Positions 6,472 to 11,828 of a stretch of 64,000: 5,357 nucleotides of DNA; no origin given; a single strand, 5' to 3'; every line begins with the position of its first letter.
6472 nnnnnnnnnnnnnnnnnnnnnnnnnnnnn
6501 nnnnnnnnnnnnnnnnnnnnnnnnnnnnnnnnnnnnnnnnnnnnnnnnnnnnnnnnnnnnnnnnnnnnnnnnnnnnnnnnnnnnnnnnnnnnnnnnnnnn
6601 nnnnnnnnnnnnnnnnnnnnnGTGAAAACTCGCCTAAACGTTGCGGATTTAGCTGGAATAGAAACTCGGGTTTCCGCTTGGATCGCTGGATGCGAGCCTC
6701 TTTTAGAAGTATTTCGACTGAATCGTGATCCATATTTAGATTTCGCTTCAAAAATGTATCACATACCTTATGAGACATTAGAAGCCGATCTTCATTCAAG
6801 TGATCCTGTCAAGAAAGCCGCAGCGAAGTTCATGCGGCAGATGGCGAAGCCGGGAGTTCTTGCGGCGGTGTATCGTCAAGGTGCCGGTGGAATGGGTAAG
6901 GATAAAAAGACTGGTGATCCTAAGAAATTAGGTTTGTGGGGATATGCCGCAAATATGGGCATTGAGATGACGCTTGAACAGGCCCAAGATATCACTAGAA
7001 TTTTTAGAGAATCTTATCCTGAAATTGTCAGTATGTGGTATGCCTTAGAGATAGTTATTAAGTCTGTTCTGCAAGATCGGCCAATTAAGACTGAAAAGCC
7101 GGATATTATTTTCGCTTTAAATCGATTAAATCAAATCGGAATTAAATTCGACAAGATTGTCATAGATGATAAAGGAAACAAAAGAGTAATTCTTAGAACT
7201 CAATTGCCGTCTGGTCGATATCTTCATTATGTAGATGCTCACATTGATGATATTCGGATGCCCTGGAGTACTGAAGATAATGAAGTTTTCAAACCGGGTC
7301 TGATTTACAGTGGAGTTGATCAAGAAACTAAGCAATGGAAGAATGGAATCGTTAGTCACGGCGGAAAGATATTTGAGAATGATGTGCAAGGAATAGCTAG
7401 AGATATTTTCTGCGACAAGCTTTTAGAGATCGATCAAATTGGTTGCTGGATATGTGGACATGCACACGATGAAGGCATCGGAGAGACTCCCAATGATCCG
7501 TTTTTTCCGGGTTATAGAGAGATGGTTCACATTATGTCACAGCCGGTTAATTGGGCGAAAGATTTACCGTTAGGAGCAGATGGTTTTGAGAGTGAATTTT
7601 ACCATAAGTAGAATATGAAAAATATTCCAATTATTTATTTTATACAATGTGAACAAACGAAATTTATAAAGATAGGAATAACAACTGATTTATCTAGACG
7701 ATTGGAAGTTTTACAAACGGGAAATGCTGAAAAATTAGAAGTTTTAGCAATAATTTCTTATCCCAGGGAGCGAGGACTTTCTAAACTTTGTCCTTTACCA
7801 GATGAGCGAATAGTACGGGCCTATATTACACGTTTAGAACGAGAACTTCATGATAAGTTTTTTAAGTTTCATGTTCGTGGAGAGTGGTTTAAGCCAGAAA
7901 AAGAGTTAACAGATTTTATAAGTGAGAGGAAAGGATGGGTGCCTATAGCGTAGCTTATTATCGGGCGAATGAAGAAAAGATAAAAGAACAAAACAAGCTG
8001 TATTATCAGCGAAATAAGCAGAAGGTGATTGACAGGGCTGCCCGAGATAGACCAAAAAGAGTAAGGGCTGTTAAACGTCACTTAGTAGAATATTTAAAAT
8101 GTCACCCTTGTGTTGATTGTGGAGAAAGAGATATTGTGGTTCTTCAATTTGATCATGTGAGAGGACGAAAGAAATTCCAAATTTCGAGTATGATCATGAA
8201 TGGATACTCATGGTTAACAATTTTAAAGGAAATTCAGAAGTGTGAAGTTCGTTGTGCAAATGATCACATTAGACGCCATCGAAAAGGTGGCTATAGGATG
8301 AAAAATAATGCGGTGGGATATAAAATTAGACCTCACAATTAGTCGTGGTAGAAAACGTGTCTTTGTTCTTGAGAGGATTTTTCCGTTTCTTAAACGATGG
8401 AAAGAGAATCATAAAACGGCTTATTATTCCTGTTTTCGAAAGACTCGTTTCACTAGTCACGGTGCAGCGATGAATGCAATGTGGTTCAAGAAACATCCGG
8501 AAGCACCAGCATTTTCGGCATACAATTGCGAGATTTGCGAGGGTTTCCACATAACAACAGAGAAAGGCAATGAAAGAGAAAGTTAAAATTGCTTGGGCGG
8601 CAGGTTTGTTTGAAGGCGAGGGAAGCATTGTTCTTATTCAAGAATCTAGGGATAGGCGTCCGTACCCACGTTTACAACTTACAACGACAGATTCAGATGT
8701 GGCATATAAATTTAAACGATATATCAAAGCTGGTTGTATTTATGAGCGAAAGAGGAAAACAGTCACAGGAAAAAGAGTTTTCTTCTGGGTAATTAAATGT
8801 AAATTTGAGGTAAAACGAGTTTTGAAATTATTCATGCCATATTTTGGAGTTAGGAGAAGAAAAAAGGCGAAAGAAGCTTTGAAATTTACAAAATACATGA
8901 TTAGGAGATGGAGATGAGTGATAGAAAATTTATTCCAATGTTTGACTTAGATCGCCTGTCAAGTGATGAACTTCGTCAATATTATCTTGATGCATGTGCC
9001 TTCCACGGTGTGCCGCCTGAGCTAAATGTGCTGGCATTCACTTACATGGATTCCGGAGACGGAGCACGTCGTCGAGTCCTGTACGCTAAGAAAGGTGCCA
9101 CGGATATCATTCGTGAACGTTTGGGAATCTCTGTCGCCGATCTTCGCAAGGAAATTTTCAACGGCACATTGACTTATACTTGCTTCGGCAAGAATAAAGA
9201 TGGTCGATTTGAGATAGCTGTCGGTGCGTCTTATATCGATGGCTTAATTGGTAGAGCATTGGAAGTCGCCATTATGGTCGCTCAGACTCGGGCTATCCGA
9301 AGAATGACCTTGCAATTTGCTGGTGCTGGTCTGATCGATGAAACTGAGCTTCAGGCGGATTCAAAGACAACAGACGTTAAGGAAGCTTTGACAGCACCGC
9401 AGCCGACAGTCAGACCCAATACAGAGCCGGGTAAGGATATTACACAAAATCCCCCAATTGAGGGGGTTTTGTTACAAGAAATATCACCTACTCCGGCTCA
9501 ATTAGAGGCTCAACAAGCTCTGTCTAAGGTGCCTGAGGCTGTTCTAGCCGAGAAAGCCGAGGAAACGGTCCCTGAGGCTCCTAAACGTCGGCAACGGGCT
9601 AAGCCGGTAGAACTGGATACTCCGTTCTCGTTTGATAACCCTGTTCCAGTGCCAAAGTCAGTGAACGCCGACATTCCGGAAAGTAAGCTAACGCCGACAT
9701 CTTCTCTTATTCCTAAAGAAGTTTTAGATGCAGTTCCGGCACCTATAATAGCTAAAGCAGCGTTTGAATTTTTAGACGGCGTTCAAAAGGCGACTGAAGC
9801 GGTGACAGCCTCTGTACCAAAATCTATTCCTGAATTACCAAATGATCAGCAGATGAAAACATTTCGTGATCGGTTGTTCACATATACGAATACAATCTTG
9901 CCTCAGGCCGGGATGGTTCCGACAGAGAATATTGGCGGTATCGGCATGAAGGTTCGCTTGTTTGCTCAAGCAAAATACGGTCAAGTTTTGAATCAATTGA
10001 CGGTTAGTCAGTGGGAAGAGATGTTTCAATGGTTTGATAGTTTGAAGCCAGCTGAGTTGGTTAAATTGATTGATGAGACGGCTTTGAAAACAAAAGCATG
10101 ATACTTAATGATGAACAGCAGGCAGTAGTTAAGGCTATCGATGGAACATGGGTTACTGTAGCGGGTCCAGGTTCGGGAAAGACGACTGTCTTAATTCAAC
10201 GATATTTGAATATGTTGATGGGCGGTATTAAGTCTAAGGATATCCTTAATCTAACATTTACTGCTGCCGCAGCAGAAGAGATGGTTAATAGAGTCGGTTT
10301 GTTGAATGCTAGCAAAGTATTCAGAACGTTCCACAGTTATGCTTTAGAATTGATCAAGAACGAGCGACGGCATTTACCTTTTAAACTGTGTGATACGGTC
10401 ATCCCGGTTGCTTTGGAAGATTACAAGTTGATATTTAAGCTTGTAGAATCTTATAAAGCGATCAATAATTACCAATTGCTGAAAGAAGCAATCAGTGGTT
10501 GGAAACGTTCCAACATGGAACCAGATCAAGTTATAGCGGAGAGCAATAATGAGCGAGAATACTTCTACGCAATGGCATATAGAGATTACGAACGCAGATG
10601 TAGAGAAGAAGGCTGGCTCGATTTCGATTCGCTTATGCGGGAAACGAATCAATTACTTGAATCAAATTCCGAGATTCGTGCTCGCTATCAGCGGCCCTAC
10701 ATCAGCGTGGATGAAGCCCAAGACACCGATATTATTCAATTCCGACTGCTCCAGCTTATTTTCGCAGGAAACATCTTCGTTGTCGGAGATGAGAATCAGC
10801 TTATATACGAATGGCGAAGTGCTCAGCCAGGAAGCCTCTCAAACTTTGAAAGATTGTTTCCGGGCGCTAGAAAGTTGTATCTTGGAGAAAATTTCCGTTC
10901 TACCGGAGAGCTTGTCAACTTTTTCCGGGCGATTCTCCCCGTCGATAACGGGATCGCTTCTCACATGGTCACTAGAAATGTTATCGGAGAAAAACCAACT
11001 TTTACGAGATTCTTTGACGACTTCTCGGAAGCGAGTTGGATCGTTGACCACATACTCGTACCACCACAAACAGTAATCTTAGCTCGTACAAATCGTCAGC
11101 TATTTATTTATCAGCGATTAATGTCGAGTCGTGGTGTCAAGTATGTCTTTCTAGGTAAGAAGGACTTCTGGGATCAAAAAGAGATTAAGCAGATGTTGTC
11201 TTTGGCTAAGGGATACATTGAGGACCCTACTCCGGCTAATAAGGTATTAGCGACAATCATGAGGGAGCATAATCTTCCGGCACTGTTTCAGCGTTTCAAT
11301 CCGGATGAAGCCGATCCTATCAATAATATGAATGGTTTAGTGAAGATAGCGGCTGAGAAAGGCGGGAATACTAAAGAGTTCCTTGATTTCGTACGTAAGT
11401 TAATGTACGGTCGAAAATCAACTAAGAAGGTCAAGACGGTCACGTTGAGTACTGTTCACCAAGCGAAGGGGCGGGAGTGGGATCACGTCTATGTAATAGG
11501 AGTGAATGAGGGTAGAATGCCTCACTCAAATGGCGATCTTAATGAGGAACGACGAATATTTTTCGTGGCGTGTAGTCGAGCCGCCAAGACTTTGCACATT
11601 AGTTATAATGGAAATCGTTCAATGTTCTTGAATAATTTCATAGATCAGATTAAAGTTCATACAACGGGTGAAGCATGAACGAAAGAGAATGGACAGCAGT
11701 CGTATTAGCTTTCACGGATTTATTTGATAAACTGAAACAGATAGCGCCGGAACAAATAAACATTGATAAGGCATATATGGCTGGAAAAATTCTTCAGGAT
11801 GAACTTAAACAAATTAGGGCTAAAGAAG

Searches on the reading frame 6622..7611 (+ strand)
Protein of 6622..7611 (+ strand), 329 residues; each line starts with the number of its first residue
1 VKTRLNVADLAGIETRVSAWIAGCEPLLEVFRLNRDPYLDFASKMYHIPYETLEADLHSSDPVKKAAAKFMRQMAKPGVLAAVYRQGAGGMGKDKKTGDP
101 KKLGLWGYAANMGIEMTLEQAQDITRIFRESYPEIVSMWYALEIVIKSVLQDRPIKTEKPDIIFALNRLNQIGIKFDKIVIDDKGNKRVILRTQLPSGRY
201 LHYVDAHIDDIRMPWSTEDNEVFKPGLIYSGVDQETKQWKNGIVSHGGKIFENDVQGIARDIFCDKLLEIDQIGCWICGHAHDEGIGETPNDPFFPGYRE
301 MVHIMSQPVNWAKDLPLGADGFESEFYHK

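Call 3: search_protein_families(library=pfam, proteins=[window:6622-7611:+], max_evalue=0.01)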
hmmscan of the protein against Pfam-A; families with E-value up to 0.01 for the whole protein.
window:6622-7611:+ (329 aa): 1 family
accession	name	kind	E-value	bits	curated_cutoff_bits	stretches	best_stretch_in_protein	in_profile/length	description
PF00476.26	DNA_pol_A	-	0.001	18.5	34.3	1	5-87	154-222/381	DNA polymerase family A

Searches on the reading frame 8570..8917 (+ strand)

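Call 53: search_protein_families(library=pfam, proteins=[window:8570-8917:+], max_evalue=0.01)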
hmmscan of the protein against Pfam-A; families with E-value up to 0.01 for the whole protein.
window:8570-8917:+ (115 aa): 2 families
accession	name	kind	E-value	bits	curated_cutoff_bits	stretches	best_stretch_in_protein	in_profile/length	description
PF00961.24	LAGLIDADG_1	-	2.4e-05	25.6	23.1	1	11-108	2-100/102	LAGLIDADG endonuclease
PF14528.11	LAGLIDADG_3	-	0.0011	19.6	22.5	1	6-63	3-54/82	LAGLIDADG-like domain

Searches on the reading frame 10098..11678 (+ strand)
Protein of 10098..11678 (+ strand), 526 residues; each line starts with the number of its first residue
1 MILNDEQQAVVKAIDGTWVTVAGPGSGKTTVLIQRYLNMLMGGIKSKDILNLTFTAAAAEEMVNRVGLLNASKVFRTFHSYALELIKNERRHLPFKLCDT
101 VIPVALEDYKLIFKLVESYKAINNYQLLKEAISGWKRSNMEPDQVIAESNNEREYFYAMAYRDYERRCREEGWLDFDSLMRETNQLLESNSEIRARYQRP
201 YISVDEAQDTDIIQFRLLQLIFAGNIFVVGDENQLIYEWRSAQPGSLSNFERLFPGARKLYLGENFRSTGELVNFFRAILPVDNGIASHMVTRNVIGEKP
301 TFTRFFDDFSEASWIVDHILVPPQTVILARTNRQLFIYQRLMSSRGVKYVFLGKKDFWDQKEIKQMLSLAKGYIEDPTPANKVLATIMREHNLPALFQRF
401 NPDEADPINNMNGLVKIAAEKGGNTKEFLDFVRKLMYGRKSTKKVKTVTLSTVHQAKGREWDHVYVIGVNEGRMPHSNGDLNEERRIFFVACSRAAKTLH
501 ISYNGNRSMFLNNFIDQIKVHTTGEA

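Call 9: search_protein_families(library=pfam, proteins=[window:10098-11678:+], max_evalue=0.01)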
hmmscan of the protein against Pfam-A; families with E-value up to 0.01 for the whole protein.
window:10098-11678:+ (526 aa): 6 families
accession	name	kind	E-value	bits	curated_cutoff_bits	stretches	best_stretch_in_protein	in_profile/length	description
PF00580.27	UvrD-helicase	-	1.2e-55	189.5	23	1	3-254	1-270/271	UvrD/REP helicase N-terminal domain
PF13361.12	UvrD_C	-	1.6e-32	113.7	25.6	2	380-504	216-348/350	UvrD-like helicase C-terminal domain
PF13245.12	AAA_19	-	1.1e-18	68.1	25.1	1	8-238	3-132/134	AAA domain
PF13538.12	UvrD_C_2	-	1.2e-09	38.3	27.4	1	448-501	2-51/52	UvrD-like helicase C-terminal domain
PF01443.25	Viral_helicase1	-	8e-08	32.8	21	1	439-501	168-226/228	Viral superfamily 1 RNA helicase core domain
PF13604.12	AAA_30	-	3.3e-06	27.4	27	1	3-82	2-81/191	AAA domain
